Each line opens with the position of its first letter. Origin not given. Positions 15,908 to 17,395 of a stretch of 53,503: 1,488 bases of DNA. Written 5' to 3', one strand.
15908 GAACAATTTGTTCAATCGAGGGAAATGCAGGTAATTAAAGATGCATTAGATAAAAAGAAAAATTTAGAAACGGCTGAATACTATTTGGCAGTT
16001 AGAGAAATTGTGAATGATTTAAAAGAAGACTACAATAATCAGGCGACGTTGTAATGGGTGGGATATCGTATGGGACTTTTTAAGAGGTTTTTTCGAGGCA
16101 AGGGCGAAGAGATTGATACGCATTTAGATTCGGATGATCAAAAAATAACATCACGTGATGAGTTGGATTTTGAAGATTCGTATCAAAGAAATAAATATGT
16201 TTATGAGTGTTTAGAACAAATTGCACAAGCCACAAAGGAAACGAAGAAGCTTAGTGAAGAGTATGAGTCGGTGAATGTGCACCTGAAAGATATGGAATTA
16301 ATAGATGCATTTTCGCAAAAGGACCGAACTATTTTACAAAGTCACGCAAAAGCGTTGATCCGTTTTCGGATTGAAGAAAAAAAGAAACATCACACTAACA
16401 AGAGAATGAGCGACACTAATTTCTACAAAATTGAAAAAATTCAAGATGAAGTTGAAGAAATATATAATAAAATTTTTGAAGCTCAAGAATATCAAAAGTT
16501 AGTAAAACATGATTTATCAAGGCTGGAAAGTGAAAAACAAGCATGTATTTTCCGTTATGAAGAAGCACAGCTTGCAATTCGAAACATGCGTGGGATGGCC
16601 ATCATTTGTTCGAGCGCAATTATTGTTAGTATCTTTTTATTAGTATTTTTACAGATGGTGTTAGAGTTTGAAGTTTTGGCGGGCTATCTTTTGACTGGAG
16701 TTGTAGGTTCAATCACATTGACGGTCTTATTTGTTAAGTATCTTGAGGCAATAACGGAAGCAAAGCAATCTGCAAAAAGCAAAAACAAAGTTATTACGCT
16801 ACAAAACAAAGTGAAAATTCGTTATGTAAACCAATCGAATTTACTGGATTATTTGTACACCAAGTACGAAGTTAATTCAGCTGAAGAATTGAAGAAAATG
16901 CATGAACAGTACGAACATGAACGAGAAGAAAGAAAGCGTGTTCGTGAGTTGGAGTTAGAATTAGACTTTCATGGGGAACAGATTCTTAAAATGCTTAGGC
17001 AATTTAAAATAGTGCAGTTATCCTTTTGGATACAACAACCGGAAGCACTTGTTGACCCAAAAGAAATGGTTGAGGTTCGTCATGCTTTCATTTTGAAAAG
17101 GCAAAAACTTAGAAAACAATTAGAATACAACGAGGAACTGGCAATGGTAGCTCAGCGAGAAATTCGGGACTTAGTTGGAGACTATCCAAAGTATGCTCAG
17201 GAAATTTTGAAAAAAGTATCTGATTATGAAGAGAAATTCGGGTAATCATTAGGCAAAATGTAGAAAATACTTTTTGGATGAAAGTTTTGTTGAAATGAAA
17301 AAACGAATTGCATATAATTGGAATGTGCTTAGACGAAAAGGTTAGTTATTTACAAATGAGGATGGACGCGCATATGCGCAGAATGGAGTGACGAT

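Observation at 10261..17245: Self-contained four-gene operon of proteins with no recognisable function: giant scaffold + degenerate Hsp70/actin-fold protein + TPR protein + coiled-coil membrane hairpin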

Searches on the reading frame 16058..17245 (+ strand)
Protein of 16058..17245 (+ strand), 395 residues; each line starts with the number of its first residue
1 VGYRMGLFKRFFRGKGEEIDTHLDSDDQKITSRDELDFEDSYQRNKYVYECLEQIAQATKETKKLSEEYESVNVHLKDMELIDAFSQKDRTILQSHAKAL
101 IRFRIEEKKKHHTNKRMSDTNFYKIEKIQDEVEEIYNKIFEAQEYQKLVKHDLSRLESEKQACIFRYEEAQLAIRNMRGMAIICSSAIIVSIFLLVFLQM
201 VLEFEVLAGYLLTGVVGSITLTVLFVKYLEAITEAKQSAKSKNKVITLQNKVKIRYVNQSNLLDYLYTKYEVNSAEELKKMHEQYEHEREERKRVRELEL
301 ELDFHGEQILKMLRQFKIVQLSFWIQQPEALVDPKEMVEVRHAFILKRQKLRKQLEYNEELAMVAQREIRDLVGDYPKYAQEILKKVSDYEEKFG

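Call 3: search_protein_families(library=pfam, proteins=[window:16058-17245:+], max_evalue=1)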
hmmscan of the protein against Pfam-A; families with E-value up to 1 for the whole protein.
window:16058-17245:+ (395 aa): 1 family
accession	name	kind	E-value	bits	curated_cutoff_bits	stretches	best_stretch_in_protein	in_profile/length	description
PF14479.11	HeLo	-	0.37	11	23.2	1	32-114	62-141/205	Prion-inhibition and propagation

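Call 4: search_protein_families(library=ncbifam, proteins=[window:16058-17245:+], max_evalue=1)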
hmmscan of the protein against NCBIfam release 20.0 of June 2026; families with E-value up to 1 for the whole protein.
window:16058-17245:+ (395 aa): 1 family
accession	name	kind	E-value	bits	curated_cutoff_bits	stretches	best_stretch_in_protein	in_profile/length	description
NF040613.1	F420_dehyd_FpoJ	exception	0.89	9.5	110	0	189-221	43-75/81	F420H2 dehydrogenase subunit FpoJ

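Call 6: search_protein_families(library=padloc, proteins=[window:16058-17245:+], max_evalue=1)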
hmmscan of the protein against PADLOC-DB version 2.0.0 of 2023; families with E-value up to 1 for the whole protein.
window:16058-17245:+ (395 aa): 0 families

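Call 27: search_solved_structures(query=A3, max_evalue=10)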
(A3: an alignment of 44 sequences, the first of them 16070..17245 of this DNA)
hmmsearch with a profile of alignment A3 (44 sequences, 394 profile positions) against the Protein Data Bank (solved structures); distinct sequences matched with E-value up to 10: 10.
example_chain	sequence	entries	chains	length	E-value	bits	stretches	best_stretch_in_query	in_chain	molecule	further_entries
2wpr_A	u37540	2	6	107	0.039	16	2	87-155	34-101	TRIMERIC AUTOTRANSPORTER ADHESIN FRAGMENT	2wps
2xzr_A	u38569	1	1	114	0.085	14.9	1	50-155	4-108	IMMUNOGLOBULIN-BINDING PROTEIN EIBD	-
6r84_A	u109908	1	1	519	0.29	13.1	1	90-151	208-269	ABC transporter ATP-binding protein ARB1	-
6jfv_B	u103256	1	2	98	0.4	12.7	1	88-168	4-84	Keratin, type II cytoskeletal 5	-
4wpx_B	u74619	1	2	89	2.2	10.3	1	277-330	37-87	Putative SAC3 family protein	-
7ki6_A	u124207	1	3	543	2.2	10.3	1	90-150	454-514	Fusion glycoprotein F0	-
9sf4_Aa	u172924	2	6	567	2.4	10.1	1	90-150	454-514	Fusion glycoprotein F0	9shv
9v3e_A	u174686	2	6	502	2.9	9.8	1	91-150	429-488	Fusion glycoprotein F0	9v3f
7ki4_A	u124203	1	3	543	3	9.8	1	91-150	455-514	Fusion glycoprotein F0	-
9shw_Aa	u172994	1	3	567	3.9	9.4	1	91-150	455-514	Fusion glycoprotein F0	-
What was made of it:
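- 16070..17245 (+): g4, 391 aa. It has a conserved hydrophobic-basic N-terminus (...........), a coiled coil, a two-helix membrane hairpin (172-225) and a conserved C-terminal helical domain. Both ends are predicted to be cytoplasmic. Only coiled-coil noise in the PDB (call 27).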

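Call 49: find_related_loci(query=A3, collection=metagenome_contigs, flank=10000)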
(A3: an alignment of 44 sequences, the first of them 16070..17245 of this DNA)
Query A3 (391 aa) in metagenome_contigs; peptide patterns used: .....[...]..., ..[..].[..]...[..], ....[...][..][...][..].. (x = any residue, [..] = any of these).
600 stretches matched a pattern (row limit reached: there are more); 408 encode a relative of the query (tblastn E <= 1e-3); the best 80 are kept; 80 distinct loci.
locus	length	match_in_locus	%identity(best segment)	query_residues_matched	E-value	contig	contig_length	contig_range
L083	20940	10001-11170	43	1-390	2e-100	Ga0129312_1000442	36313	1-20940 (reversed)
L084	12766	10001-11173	44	1-389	1e-100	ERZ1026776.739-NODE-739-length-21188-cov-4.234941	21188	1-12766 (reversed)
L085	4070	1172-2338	40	1-387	4e-97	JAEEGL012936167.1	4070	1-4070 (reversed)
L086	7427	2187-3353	45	1-389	1e-96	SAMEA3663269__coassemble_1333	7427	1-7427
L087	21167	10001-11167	42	1-390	4e-93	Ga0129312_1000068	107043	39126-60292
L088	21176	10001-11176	41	1-390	4e-91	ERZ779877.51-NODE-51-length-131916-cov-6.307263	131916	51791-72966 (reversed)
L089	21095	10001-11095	44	28-391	5e-91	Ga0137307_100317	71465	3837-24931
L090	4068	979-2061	44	32-391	1e-90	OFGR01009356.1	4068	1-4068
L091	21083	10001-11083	44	32-391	7e-90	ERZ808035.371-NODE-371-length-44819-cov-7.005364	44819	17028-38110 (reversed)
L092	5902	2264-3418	39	1-387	1e-89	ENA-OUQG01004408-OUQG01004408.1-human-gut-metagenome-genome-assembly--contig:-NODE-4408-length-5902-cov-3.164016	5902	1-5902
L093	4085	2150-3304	39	1-387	1e-89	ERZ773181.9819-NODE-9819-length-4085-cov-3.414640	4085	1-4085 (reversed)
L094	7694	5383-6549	43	2-389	3e-89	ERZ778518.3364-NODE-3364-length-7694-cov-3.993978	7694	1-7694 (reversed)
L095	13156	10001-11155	39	1-387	2e-89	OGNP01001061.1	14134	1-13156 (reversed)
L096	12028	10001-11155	39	1-387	2e-89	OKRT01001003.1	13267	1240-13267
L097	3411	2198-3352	39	1-387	2e-90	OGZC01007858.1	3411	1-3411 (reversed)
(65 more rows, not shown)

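Call 72: search_protein_families(library=pfam, alignment_id=A3, max_evalue=0.1)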
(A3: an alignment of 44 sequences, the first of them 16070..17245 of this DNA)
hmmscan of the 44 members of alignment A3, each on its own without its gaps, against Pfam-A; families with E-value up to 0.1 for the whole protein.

A. member 1, window:16070-17245:+ (391 aa): 0 families

B. families by the number of members that match (of 44 scanned): 52 families (the first 25 are shown)
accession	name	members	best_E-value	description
PF20990.2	DUF2207_C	14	0.00035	Predicted membrane protein (DUF2207) C-terminal domain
PF20237.3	DUF6594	5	4.3e-06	Family of unknown function (DUF6594)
PF18186.6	SLATT_4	3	0.0083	SMODS and SLOG-associating 2TM effector domain family 4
PF12180.13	EABR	3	0.02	TSG101 and ALIX binding domain of CEP55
PF11026.13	DUF2721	2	0.0011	Protein of unknown function (DUF2721)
PF09361.15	Phasin_2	2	0.0042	Phasin protein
PF03839.21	Sec62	2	0.026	Translocation protein Sec62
PF18181.6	SLATT_1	1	0.0044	SMODS and SLOG-associating 2TM effector domain 1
PF16721.11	zf-H3C2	1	0.0047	Zinc-finger like, probable DNA-binding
PF12725.13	DUF3810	1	0.0052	Protein of unknown function (DUF3810)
PF00482.28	T2SSF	1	0.0058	Type II secretion system (T2SS), protein F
PF04276.17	DUF443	1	0.0068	Protein of unknown function (DUF443)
PF07332.16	Phage_holin_3_6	1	0.0069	Putative Actinobacterial Holin-X, holin superfamily III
PF11932.13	DUF3450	1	0.0094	Protein of unknown function (DUF3450)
PF04120.17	Iron_permease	1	0.0095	Low affinity iron permease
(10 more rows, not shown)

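Call 76: search_protein_families(library=padloc, alignment_id=A3, max_evalue=0.1)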
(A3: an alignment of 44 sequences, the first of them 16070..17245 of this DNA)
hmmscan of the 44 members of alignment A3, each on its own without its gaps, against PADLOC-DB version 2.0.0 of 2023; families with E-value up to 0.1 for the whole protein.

A. member 1, window:16070-17245:+ (391 aa): 0 families

B. families by the number of members that match (of 44 scanned): 14 families
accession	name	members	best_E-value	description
PDLC00519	JetC1|JetC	3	0.00034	DUF3584 domain; MukB-like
PDLC03868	LmuB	3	0.0088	-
PDLC04594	PDC-M35B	3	0.013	-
PDLC00549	JetC2|JetC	2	0.0019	DUF3584 domain; MukB-like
PDLC05036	PDC-S54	1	3.6e-05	-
PDLC00006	DruC1|DruC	1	0.0051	Unknown function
PDLC01449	Cas1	1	0.0065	"CAS-I,CAS-II,CAS-III,CAS-IV,CAS-V,CAS-VI; acquisition_1"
PDLC03819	RTasSLATT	1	0.0067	DRT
PDLC02249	AbiEi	1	0.015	AbiEi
PDLC00254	LmuB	1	0.016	AAA ATPase domain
PDLC04582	PDC-M33A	1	0.03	-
PDLC00649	ZorA3|ZorA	1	0.033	MotA/ExbB/TolQ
PDLC02730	PbeC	1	0.056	PbeC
PDLC00820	Cyclase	1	0.083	oligonucleotide-cyclase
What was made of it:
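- One PADLOC RTasSLATT hit at 0.0067 (call 76).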

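Call 84: search_protein_families(library=phrogs, proteins=[window:16070-17245:+], max_evalue=0.01)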
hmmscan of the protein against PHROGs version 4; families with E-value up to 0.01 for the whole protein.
window:16070-17245:+ (391 aa): 0 families
